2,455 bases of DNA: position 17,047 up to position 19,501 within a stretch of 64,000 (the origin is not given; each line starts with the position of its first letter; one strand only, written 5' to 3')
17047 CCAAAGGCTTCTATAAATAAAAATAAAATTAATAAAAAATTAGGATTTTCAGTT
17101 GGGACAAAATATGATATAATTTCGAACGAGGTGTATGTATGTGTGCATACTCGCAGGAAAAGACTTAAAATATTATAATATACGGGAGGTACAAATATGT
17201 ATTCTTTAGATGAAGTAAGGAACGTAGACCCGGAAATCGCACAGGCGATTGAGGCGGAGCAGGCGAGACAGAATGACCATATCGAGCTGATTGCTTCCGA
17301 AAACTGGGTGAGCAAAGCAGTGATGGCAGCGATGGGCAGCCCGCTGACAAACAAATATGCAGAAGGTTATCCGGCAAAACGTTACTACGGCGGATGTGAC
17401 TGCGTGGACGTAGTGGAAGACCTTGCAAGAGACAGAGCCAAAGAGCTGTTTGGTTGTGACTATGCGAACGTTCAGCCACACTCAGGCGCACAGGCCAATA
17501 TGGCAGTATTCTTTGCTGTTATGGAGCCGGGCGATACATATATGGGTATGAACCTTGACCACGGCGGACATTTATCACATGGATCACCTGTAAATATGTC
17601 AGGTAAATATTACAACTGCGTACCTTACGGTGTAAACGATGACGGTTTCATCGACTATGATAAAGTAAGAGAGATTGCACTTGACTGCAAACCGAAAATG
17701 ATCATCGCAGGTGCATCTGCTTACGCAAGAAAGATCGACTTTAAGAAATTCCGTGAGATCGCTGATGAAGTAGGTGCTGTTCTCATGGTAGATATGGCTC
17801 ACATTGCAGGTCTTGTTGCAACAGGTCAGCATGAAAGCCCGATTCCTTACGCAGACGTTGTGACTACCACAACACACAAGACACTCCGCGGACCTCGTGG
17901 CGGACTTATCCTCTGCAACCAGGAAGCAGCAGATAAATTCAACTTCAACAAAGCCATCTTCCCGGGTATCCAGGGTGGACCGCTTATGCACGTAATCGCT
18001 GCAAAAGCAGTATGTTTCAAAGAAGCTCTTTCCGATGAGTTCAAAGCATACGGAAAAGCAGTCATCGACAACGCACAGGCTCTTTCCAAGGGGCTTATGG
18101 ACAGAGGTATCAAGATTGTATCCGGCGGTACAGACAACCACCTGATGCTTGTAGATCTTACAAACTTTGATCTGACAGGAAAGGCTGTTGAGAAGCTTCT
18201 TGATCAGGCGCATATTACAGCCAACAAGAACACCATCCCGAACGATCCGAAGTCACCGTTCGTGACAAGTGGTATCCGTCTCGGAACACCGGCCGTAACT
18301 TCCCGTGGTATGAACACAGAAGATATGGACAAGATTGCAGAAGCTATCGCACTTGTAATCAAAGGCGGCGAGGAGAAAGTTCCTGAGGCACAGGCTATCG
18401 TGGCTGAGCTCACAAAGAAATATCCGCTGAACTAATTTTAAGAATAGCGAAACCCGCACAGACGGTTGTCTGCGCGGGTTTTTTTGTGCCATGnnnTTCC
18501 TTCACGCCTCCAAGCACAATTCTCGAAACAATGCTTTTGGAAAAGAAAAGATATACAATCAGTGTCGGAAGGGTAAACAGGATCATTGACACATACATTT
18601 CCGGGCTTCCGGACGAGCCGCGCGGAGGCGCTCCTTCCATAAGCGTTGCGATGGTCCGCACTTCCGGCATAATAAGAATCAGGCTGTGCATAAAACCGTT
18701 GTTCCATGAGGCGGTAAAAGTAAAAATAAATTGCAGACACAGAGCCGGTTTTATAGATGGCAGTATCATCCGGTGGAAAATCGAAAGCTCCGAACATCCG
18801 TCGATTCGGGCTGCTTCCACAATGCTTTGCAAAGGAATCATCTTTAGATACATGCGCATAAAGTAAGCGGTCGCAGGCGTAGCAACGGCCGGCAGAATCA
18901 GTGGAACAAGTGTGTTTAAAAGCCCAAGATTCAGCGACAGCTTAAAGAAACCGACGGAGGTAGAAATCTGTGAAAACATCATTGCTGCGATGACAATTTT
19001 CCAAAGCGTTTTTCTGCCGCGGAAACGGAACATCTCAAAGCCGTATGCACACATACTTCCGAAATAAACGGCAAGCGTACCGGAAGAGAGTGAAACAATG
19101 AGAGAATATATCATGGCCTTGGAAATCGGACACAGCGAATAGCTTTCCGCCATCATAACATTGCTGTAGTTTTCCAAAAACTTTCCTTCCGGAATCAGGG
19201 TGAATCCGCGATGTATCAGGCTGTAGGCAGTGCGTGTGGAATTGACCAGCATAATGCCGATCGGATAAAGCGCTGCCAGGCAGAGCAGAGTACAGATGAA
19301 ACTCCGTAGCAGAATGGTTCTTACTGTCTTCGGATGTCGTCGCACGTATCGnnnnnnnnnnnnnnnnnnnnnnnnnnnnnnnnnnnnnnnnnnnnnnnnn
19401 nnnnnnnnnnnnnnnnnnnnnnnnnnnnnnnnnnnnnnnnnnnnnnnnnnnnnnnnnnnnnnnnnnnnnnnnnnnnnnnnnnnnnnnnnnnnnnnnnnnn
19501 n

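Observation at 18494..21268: Single ORF fusing an extracellular domain, an acyltransferase-3 domain and a complete MalG-type ABC permease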

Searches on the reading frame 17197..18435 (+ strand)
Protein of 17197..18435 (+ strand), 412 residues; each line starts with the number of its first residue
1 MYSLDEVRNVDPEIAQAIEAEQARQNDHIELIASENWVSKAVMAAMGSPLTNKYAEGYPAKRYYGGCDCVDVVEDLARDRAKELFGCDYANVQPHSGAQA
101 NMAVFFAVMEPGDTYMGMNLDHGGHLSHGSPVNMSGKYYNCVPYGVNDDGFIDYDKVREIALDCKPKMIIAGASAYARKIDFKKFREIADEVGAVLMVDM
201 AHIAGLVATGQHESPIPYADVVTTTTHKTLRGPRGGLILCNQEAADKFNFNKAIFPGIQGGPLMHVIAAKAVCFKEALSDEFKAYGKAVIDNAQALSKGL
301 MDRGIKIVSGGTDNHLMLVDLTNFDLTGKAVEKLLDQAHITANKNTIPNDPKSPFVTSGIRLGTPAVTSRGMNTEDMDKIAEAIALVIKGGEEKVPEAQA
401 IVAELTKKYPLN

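Call 7: search_protein_families(library=pfam, proteins=[window:17197-18435:+], max_evalue=0.001)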
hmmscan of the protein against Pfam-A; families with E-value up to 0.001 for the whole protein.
window:17197-18435:+ (412 aa): 3 families
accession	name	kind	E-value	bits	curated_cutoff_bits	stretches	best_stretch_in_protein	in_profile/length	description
PF00464.25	SHMT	-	1.2e-174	581.1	27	1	8-384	2-399/399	Serine hydroxymethyltransferase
PF00155.27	Aminotran_1_2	-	9.3e-10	38.7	19.7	1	79-382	49-359/361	Aminotransferase class I and II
PF01212.27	Beta_elim_lyase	-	9e-06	25.6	27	1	78-341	38-271/288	Beta-eliminating lyase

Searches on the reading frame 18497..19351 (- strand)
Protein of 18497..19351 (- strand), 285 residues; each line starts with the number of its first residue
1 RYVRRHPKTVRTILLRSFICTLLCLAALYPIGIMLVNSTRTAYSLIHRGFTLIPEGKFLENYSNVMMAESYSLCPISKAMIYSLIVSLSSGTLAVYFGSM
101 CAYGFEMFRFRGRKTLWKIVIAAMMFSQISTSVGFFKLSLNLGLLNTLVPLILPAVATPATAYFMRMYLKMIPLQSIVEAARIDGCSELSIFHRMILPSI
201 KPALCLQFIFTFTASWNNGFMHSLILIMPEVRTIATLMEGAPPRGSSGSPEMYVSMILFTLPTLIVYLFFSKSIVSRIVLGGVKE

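Call 25: find_homologous_proteins(query=window:18497-19351:-, max_evalue=0.00001)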
Query window:18497-19351:- (285 aa): 3585 proteins with E <= 0.00001 among 4587 candidates; the best 120 are listed.
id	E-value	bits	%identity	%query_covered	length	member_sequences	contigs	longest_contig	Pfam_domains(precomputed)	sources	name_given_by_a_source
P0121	3.6e-153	527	84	100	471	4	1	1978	PF01757.29,PF00528.28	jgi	-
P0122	1.6e-79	285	63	74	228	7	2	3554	PF00528.28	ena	-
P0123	5.8e-73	264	50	88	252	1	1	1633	PF00528.28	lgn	-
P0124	2.5e-55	206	39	95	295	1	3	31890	PF00528.28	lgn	-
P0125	1.1e-54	204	39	95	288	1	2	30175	PF00528.28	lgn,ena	-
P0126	1.7e-54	203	39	96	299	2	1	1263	PF00528.28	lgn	-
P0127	2.8e-54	203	39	95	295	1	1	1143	PF00528.28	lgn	-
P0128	1.7e-53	200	40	97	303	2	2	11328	PF00528.28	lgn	-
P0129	1.8e-53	200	39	97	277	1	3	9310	PF00528.28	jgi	jgi:multiple sugar transport system permease protein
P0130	2.4e-53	200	40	98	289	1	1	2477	PF00528.28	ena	-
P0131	2.8e-53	199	40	96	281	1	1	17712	PF00528.28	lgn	-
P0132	3.4e-53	199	40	95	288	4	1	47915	PF00528.28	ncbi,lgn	ncbi:MAG: carbohydrate ABC transporter permease [Lachnospiraceae bacterium]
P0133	4.1e-53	199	40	95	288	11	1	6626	PF00528.28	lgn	-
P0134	4.8e-53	199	38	95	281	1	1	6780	PF00528.28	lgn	-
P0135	5.7e-53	198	40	95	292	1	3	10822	PF00528.28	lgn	-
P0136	6.1e-53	198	41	95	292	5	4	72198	PF00528.28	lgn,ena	-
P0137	7.0e-53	198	40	96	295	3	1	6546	PF00528.28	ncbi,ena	-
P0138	8.4e-53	198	41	95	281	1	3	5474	PF00528.28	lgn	-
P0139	1.2e-52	197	37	99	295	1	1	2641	PF00528.28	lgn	-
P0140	2.3e-52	196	38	99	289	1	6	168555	PF00528.28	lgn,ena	-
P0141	3.9e-52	196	42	94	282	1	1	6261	PF00528.28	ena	-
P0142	4.6e-52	195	38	100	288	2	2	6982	PF00528.28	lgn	-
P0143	5.6e-52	195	40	95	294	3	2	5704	PF00528.28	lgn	-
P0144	5.8e-52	195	39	100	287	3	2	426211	PF00528.28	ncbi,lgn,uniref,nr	ncbi:carbohydrate ABC transporter membrane protein 2 (CUT1 family) [Mobilisporobacter senegalensis]|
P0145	7.2e-52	195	38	99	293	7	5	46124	PF00528.28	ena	-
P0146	1.1e-51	194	39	99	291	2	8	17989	PF00528.28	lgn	-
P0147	1.2e-51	194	40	95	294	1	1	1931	PF00528.28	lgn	-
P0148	1.4e-51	194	38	96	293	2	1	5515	PF00528.28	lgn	-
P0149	1.4e-51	194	37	99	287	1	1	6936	PF00528.28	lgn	-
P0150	1.5e-51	194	40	95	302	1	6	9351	PF00528.28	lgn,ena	-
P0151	1.7e-51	193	38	99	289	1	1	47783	PF00528.28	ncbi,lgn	ncbi:MAG: carbohydrate ABC transporter permease [Eubacteriales bacterium]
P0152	1.8e-51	193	39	95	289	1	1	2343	PF00528.28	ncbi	-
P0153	1.9e-51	193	39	96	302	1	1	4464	PF00528.28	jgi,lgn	jgi:cellobiose transport system permease protein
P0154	2.3e-51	193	38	95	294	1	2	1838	PF00528.28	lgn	-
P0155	4.8e-51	192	39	98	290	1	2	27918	PF00528.28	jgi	jgi:multiple sugar transport system permease protein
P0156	4.9e-51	192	38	100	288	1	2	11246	PF00528.28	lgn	-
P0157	5.0e-51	192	37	95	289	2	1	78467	PF00528.28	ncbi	-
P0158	5.3e-51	192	38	95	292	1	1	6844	PF00528.28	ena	-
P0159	6.3e-51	192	38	100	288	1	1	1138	PF00528.28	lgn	-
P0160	8.1e-51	191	37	99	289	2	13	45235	PF00528.28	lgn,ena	-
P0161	9.1e-51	191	43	92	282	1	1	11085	PF00528.28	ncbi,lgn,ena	-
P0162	9.9e-51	191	41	95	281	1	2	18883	PF00528.28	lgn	-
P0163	1.2e-50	191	39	95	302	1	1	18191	PF00528.28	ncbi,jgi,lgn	-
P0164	1.4e-50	190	38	98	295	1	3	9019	PF00528.28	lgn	-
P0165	1.7e-50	190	39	95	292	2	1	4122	PF00528.28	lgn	-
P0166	1.8e-50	190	37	99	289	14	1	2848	PF00528.28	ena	-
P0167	2.3e-50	190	40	95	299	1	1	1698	PF00528.28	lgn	-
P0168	2.4e-50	190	38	95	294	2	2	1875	PF00528.28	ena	-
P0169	2.8e-50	189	40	96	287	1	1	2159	PF00528.28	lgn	-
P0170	3.0e-50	189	39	96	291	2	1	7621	PF00528.28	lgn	-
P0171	3.9e-50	189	40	90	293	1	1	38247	PF00528.28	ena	-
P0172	4.0e-50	189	36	100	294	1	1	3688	PF00528.28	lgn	-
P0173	4.1e-50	189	37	100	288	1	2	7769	PF00528.28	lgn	-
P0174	4.4e-50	189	41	94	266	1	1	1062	PF00528.28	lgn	-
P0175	4.4e-50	189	38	99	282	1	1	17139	PF00528.28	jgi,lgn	jgi:ABC-type glycerol-3-phosphate transport system permease component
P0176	5.0e-50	189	39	94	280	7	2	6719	PF00528.28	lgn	-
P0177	5.7e-50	188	37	99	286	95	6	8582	PF00528.28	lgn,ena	-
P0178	5.8e-50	188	39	95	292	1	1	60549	PF00528.28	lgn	-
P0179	7.5e-50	188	39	98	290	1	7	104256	PF00528.28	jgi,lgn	jgi:multiple sugar transport system permease protein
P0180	8.3e-50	188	39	98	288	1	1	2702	PF00528.28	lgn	-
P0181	9.7e-50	188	38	98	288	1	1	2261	PF00528.28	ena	-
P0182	1.3e-49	187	42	94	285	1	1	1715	PF00528.28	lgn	-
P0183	1.4e-49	187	39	99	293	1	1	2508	PF00528.28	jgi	jgi:multiple sugar transport system permease protein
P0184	1.4e-49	187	38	95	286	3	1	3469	PF00528.28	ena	-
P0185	1.7e-49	187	39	96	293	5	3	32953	PF00528.28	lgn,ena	-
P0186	1.7e-49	187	40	94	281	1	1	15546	PF00528.28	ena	-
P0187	2.0e-49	187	39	99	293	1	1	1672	PF00528.28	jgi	jgi:multiple sugar transport system permease protein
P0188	2.6e-49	186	37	98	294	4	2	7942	PF00528.28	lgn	-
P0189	2.8e-49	186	41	99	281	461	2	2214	PF00528.28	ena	-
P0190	2.9e-49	186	37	95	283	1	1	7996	PF00528.28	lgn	-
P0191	3.2e-49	186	39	99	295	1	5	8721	PF00528.28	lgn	-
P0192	3.6e-49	186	38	99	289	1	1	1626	PF00528.28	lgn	-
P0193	4.1e-49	186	39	99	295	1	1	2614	PF00528.28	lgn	-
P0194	4.2e-49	186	38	95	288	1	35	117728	PF00528.28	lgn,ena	-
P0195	4.3e-49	186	39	94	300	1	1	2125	PF00528.28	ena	-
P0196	4.4e-49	186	39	94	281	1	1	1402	PF00528.28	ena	-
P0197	4.5e-49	186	37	99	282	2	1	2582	PF00528.28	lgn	-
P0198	4.8e-49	185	41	94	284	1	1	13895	PF00528.28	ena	-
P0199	4.8e-49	185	40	94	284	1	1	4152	PF00528.28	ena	-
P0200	4.8e-49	185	41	94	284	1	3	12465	PF00528.28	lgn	-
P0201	4.9e-49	185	41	94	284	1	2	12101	PF00528.28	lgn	-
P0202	5.1e-49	185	39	99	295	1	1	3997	PF00528.28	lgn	-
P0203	5.1e-49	185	36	95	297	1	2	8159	PF00528.28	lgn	-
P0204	5.4e-49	185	38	95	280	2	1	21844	PF00528.28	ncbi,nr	ncbi:MAG: carbohydrate ABC transporter permease [Clostridium sp.]|nr:carbohydrate ABC transporter pe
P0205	5.9e-49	185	40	94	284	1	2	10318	PF00528.28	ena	-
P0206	5.9e-49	185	36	99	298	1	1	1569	PF00528.28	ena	-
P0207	6.5e-49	185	41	89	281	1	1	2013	PF00528.28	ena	-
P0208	7.3e-49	185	38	95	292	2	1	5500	PF00528.28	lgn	-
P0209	7.4e-49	185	40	94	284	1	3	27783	PF00528.28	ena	-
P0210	8.1e-49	185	40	89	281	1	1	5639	PF00528.28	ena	-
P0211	8.8e-49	185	40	94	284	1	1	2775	PF00528.28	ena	-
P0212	8.8e-49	185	40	94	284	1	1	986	PF00528.28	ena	-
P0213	9.4e-49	184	40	94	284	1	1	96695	PF00528.28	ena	-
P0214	9.8e-49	184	38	95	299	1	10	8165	PF00528.28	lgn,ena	-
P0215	9.9e-49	184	40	94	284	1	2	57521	PF00528.28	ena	-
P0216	1.0e-48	184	38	96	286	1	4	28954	PF00528.28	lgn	-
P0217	1.0e-48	184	40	94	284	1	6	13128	PF00528.28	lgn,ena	-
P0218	1.1e-48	184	40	94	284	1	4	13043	PF00528.28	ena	-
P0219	1.1e-48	184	40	94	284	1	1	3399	PF00528.28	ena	-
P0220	1.1e-48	184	40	94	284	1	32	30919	PF00528.28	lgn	-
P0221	1.1e-48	184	40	94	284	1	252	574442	PF00528.28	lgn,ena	-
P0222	1.1e-48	184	40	94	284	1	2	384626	PF00528.28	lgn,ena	-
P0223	1.1e-48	184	40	94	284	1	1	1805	PF00528.28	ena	-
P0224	1.1e-48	184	40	94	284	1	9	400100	PF00528.28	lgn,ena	-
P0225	1.2e-48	184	40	94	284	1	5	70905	PF00528.28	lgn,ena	-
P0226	1.2e-48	184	40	94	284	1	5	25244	PF00528.28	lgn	-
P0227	1.2e-48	184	40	94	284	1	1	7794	PF00528.28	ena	-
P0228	1.3e-48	184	40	94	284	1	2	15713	PF00528.28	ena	-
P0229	1.3e-48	184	41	89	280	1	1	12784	PF00528.28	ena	-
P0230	1.3e-48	184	40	94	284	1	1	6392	PF00528.28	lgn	-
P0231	1.3e-48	184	40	94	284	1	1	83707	PF00528.28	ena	-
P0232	1.3e-48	184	40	94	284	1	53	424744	PF00528.28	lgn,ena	-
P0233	1.3e-48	184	40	94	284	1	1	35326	PF00528.28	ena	-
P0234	1.4e-48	184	40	94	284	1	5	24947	PF00528.28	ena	-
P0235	1.4e-48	184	40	94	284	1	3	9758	PF00528.28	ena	-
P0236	1.4e-48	184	40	94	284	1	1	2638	PF00528.28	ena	-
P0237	1.4e-48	184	37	96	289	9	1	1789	PF00528.28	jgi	jgi:multiple sugar transport system permease protein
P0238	1.4e-48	184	40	94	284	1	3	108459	PF00528.28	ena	-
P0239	1.5e-48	184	39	95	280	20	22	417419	PF00528.28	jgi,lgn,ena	-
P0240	1.5e-48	184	40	89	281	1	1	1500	PF00528.28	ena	-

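Call 45: search_solved_structures(query=window:18497-19351:-, max_evalue=0.001, show_alignments=3)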
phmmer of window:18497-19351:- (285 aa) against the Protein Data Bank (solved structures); distinct sequences matched with E-value up to 0.001: 7.
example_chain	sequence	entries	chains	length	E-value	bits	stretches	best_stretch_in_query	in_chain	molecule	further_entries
8ja7_B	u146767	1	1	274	1.8e-17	67.1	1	21-284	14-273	Trehalose transport system permease protein SugB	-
7cad_B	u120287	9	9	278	1.6e-16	64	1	19-284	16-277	ABC transporter, permease protein SugB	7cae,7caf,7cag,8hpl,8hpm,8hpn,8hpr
4tqu_N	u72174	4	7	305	4e-11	46.3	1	17-285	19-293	AlgM2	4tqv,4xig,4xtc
2r6g_G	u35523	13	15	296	1.1e-08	38.3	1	86-284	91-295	Maltose transport system permease protein malG | Maltose transporter subunit; membrane component of ABC superfamily | Binding-protein-dependent transport system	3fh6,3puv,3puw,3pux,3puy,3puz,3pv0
8y5f_C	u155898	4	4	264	2e-08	37.5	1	14-230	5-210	Spermidine/putrescine transport system permease protein PotC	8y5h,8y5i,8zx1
8y5g_C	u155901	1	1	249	4.9e-08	36.2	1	15-225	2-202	Spermidine/putrescine transport system permease protein PotC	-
9bcr_I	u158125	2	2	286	2.5e-07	33.9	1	94-272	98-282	Maltose/maltodextrin transport system permease protein MalG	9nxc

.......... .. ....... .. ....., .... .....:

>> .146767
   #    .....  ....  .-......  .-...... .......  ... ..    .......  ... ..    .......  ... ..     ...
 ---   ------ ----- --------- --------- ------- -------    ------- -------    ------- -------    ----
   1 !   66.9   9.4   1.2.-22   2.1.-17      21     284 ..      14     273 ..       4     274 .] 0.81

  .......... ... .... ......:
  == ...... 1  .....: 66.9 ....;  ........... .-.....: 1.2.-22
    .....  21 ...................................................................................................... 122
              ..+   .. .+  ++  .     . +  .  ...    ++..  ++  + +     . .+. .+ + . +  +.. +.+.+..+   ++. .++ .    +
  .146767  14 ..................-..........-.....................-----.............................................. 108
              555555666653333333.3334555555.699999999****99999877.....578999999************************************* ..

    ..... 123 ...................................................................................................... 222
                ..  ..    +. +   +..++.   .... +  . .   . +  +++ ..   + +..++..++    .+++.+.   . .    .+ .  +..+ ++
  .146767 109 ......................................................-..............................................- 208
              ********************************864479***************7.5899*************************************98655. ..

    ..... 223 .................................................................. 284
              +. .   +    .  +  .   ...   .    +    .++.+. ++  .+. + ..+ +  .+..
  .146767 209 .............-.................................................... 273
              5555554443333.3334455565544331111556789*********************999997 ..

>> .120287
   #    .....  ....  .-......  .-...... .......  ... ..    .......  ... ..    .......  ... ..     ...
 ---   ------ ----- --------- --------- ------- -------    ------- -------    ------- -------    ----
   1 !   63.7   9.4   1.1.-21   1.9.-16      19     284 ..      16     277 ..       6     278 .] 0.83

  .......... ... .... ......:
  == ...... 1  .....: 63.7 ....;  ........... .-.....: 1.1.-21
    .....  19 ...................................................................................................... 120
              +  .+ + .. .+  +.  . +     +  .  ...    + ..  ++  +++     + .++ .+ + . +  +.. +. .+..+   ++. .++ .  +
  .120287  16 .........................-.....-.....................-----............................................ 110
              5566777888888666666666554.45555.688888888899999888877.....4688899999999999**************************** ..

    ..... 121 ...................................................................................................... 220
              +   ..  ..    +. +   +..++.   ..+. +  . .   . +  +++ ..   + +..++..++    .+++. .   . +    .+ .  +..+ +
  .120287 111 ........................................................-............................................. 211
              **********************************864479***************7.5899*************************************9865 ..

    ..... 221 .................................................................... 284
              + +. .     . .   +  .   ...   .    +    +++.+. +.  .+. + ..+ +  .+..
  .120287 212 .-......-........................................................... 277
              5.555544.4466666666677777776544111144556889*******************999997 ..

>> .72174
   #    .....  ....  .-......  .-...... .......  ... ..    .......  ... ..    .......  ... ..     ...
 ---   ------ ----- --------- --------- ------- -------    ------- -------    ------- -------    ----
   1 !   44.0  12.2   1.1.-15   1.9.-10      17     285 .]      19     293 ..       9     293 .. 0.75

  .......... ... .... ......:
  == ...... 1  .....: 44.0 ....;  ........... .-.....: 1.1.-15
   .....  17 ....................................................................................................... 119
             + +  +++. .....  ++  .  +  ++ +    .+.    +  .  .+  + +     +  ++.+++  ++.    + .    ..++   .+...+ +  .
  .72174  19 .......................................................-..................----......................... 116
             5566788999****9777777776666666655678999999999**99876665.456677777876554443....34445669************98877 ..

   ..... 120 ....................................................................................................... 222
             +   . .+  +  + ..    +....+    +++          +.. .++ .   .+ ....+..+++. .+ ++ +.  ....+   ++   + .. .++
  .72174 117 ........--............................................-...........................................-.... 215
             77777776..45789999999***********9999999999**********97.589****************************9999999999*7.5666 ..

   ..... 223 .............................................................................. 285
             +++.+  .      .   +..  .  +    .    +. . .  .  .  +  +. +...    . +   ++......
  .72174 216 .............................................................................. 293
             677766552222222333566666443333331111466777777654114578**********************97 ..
